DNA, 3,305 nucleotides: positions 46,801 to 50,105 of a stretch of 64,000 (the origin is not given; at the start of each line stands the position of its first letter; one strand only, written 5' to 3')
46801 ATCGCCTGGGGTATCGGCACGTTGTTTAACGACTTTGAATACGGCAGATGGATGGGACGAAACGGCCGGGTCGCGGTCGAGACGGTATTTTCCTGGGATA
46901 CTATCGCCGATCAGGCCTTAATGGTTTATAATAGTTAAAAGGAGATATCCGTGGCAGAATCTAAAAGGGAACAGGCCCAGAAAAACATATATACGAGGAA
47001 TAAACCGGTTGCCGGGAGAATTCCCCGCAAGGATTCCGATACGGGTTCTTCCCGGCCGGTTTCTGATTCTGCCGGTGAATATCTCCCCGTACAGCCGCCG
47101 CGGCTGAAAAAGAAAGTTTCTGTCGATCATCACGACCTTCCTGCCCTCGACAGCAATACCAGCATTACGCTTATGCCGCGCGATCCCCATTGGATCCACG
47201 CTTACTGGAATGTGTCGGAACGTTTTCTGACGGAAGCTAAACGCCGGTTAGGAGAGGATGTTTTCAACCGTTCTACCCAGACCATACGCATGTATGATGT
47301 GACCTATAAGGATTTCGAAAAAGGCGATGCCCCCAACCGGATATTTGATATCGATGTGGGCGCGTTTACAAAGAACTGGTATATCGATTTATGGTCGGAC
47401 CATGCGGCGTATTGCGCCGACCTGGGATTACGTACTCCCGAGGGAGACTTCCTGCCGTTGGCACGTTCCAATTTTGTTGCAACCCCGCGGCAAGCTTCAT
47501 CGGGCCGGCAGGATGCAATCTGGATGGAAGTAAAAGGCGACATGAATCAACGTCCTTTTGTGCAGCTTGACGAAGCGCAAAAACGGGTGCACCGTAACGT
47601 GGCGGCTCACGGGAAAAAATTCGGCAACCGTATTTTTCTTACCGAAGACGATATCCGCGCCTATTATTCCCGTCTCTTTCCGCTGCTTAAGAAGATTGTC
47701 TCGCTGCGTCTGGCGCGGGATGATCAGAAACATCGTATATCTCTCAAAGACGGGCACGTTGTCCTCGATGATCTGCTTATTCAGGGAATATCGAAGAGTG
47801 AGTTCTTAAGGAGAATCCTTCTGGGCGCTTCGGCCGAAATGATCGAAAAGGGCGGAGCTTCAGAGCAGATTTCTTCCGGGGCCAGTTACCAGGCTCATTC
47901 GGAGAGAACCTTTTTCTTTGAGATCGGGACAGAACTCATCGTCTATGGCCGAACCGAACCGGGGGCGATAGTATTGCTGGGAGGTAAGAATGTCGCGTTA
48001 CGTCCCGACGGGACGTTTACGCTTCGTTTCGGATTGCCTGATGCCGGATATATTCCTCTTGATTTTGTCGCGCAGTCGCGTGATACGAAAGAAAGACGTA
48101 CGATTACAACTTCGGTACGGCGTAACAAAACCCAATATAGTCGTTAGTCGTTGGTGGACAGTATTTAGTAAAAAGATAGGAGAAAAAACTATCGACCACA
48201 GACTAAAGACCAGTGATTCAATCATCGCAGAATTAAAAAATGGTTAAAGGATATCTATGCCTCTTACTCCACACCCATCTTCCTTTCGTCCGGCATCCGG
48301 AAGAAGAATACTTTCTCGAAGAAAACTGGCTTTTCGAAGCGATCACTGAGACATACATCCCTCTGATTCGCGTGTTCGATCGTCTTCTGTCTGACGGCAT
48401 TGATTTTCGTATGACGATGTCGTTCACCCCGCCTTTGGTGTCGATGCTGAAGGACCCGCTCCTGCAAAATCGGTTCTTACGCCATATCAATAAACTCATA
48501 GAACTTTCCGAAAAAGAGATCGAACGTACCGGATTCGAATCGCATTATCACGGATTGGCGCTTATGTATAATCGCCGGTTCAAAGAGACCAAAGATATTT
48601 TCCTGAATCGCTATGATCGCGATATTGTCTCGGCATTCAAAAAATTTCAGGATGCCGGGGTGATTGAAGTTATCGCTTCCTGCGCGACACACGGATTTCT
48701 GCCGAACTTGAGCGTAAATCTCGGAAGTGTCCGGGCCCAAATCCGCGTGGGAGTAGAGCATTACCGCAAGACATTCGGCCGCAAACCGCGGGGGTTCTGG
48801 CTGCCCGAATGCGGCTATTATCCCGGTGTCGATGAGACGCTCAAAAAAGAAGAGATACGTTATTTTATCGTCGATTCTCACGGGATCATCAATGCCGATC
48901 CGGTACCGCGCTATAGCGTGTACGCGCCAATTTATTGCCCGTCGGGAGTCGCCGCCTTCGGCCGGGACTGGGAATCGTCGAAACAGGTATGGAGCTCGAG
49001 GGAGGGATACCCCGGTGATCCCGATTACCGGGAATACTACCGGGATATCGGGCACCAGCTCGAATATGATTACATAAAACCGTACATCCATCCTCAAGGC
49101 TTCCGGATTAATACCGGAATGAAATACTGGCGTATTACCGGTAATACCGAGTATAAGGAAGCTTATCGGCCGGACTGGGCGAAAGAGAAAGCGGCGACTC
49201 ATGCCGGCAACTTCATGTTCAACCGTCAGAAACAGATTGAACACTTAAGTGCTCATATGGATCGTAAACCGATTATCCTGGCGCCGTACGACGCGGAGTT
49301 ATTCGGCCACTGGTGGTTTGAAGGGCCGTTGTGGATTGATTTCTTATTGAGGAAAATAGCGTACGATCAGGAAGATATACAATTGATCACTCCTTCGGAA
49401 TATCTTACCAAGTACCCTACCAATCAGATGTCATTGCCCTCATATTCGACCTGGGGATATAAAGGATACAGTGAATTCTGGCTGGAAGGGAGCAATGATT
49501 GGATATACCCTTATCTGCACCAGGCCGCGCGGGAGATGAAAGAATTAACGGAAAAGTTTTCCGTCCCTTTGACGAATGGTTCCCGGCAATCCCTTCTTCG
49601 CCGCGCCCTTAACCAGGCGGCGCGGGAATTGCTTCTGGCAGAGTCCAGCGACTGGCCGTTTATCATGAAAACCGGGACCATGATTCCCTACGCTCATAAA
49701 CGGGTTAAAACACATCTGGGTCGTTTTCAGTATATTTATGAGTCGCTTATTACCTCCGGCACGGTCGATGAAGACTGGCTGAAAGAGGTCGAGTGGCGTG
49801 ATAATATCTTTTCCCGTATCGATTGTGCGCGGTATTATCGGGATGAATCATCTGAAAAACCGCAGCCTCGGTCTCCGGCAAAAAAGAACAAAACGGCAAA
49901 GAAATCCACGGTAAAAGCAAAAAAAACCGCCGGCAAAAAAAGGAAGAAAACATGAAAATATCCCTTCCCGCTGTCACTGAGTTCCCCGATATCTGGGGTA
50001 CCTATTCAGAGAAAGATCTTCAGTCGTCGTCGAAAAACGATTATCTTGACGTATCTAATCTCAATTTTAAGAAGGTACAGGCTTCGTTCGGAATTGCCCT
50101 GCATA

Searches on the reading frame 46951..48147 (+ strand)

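Call 65: search_protein_families(library=pfam, proteins=[window:46951-48147:+], max_evalue=0.00001)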
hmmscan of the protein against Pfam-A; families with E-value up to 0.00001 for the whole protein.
window:46951-48147:+ (398 aa): 1 family
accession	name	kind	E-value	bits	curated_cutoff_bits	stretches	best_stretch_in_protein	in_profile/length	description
PF16258.11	DUF4912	-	1.8e-30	106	29.4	1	69-187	3-116/118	Domain of unknown function (DUF4912)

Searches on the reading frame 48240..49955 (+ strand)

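Call 65: search_protein_families(library=pfam, proteins=[window:48240-49955:+], max_evalue=0.00001)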
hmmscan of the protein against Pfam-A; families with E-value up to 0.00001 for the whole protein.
window:48240-49955:+ (571 aa): 2 families
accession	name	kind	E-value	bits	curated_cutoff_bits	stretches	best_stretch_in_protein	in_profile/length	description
PF03065.20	Glyco_hydro_57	-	8.9e-41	140.5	21.2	1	8-317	2-263/291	Glycosyl hydrolase family 57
PF09210.16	BE_C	-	7.1e-35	119.9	25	1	426-532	2-101/101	1,4-alpha-glucan branching enzyme, C-terminal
